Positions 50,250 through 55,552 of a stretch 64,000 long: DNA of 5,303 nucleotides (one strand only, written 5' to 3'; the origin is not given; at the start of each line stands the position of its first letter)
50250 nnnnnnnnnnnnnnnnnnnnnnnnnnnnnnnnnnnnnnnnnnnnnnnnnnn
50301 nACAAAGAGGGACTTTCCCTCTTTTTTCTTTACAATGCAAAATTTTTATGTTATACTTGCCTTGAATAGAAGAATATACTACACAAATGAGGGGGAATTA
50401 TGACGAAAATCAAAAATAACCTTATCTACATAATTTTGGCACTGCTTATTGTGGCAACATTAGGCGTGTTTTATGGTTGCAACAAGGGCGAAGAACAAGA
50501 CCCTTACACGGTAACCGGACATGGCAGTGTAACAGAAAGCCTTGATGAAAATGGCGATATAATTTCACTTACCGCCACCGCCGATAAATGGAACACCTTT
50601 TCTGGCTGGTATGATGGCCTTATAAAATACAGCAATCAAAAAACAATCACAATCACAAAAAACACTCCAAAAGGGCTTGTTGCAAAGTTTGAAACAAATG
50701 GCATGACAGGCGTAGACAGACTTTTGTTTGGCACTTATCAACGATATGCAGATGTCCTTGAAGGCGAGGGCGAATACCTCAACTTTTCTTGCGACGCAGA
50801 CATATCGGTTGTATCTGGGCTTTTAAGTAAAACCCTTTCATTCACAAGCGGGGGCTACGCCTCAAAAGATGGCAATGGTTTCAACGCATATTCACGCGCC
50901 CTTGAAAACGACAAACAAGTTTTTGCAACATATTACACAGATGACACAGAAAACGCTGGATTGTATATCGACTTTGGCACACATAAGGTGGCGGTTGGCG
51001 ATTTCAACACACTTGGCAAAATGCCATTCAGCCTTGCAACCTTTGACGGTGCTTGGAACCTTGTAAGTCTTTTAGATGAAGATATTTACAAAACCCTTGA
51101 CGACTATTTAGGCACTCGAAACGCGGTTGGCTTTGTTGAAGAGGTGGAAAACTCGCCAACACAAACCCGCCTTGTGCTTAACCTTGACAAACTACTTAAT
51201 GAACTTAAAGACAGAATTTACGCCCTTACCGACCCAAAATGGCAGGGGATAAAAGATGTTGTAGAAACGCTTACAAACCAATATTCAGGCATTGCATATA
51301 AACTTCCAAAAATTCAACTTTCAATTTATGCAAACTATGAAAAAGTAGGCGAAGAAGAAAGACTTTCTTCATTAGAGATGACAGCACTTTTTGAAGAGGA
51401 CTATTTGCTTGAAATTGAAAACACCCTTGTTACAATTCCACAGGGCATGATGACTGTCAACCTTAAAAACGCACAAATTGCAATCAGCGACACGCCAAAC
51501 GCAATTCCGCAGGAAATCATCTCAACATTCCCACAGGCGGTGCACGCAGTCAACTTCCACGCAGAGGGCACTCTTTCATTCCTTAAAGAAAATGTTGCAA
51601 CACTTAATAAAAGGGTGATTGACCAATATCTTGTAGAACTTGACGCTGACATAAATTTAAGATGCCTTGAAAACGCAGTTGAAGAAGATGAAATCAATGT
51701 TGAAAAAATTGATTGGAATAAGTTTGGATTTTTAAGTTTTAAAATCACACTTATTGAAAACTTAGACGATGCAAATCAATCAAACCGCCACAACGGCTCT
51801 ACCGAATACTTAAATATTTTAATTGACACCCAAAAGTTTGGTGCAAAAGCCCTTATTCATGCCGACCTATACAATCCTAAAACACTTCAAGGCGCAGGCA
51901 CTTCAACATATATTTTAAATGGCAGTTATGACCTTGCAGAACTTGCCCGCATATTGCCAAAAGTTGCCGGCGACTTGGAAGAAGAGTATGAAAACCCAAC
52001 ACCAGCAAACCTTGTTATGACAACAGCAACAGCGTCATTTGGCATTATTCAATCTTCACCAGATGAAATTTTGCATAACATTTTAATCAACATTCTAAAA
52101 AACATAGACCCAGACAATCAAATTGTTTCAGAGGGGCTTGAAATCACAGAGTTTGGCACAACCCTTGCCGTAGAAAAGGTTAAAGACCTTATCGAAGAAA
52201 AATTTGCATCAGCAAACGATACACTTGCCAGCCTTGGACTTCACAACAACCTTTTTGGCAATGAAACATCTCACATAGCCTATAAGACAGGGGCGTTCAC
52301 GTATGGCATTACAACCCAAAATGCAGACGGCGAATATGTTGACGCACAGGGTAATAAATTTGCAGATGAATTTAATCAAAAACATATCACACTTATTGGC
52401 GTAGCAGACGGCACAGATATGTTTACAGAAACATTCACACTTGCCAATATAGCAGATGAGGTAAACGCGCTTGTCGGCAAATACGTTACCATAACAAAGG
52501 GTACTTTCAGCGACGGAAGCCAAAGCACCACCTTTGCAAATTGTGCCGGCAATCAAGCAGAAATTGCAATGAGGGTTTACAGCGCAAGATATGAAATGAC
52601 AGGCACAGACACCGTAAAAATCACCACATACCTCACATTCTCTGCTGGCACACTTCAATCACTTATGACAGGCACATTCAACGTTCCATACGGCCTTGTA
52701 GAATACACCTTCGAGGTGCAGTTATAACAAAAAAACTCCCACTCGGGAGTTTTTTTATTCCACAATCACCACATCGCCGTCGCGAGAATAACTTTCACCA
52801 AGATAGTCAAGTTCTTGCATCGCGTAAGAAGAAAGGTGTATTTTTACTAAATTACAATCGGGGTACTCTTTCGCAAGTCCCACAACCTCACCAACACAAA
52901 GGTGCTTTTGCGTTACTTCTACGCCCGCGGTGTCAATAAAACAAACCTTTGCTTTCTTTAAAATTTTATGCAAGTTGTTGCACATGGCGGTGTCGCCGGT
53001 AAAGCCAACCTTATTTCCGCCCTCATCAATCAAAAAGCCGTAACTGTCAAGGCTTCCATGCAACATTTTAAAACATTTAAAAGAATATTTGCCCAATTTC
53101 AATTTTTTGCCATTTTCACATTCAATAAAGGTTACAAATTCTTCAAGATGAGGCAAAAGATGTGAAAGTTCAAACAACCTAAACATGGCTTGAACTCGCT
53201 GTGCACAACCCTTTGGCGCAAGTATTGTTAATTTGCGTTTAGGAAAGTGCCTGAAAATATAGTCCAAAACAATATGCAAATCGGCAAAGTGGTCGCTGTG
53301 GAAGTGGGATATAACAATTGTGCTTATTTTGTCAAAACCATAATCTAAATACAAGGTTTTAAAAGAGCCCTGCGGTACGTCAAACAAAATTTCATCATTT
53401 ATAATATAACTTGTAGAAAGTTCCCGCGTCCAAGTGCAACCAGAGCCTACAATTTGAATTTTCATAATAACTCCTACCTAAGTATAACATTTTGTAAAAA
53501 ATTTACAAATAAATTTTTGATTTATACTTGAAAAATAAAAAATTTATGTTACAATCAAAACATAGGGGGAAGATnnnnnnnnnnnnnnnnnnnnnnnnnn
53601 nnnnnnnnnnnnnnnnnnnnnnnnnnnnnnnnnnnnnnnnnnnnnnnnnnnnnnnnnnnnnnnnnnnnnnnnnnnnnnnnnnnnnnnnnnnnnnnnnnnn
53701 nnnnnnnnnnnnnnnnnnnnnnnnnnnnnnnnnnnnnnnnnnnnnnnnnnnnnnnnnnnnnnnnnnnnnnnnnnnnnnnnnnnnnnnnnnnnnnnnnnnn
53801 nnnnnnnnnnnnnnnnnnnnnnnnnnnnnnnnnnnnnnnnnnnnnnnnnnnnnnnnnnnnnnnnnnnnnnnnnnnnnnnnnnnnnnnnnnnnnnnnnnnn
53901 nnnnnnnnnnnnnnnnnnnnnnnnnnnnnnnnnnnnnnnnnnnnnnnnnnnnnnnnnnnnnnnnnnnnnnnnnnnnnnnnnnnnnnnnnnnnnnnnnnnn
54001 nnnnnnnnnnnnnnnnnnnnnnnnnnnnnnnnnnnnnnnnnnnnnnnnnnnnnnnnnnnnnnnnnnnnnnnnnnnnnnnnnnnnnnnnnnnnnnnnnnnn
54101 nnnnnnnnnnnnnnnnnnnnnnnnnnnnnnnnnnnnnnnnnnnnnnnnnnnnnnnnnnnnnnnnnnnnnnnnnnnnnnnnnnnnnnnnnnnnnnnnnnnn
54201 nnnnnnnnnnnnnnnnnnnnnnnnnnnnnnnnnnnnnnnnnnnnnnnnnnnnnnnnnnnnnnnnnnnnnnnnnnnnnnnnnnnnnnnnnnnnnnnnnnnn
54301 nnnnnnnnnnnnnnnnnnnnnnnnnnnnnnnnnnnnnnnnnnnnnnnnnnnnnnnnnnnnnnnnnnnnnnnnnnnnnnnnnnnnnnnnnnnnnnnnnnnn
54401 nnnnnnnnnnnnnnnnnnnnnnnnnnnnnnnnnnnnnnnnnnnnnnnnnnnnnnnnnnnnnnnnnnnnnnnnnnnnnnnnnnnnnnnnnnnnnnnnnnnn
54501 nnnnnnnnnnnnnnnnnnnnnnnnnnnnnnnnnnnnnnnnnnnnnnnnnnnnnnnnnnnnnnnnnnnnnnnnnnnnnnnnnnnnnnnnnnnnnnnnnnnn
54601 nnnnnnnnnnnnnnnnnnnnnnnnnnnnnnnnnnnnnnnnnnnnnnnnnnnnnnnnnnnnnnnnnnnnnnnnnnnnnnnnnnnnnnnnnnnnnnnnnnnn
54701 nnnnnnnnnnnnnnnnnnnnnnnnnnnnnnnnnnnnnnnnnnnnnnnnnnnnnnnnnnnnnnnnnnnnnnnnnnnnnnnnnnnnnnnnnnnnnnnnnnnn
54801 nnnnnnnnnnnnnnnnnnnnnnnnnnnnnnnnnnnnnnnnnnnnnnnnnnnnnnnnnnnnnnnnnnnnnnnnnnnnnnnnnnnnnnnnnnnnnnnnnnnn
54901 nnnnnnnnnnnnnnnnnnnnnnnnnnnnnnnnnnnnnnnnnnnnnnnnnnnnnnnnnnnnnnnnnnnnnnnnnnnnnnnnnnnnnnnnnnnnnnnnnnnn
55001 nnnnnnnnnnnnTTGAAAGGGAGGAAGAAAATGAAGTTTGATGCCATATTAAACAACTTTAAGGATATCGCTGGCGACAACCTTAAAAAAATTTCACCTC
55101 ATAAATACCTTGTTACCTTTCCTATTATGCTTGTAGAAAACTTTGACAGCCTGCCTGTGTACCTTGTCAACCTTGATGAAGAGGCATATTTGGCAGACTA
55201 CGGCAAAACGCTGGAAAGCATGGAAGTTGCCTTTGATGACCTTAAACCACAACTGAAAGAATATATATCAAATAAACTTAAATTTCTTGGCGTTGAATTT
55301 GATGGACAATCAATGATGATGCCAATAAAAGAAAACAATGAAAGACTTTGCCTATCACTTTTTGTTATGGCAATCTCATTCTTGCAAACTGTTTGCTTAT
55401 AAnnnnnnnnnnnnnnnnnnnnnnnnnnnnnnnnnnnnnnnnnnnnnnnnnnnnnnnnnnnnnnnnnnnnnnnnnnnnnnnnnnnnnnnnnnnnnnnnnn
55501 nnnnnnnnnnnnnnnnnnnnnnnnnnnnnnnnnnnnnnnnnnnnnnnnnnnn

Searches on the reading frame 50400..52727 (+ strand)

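Call 41: search_protein_families(library=pfam, proteins=[window:50400-52727:+], max_evalue=0.001)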
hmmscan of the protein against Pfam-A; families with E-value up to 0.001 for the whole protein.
window:50400-52727:+ (775 aa): 1 family
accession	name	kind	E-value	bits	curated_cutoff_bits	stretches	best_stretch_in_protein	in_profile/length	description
PF18998.6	Flg_new_2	-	2.8e-05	24.4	23.6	1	38-100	7-72/73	Divergent InlB B-repeat domain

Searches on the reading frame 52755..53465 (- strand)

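Call 41: search_protein_families(library=pfam, proteins=[window:52755-53465:-], max_evalue=0.001)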
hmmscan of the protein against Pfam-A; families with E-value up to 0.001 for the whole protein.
window:52755-53465:- (236 aa): 2 families
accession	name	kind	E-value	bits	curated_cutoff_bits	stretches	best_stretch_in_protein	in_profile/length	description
PF12706.13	Lactamase_B_2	-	4.6e-17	62.7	27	1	43-210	27-199/200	Beta-lactamase superfamily domain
PF00753.33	Lactamase_B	-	0.00014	22.3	22.7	0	40-68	37-65/196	Metallo-beta-lactamase superfamily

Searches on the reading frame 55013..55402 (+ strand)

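Call 41: search_protein_families(library=pfam, proteins=[window:55013-55402:+], max_evalue=0.001)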
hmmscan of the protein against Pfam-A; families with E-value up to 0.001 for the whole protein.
window:55013-55402:+ (129 aa): 1 family
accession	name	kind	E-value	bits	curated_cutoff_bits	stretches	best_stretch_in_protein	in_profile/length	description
PF08861.15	DUF1828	-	9.6e-06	26.3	22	1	41-119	5-86/91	Domain of unknown function DUF1828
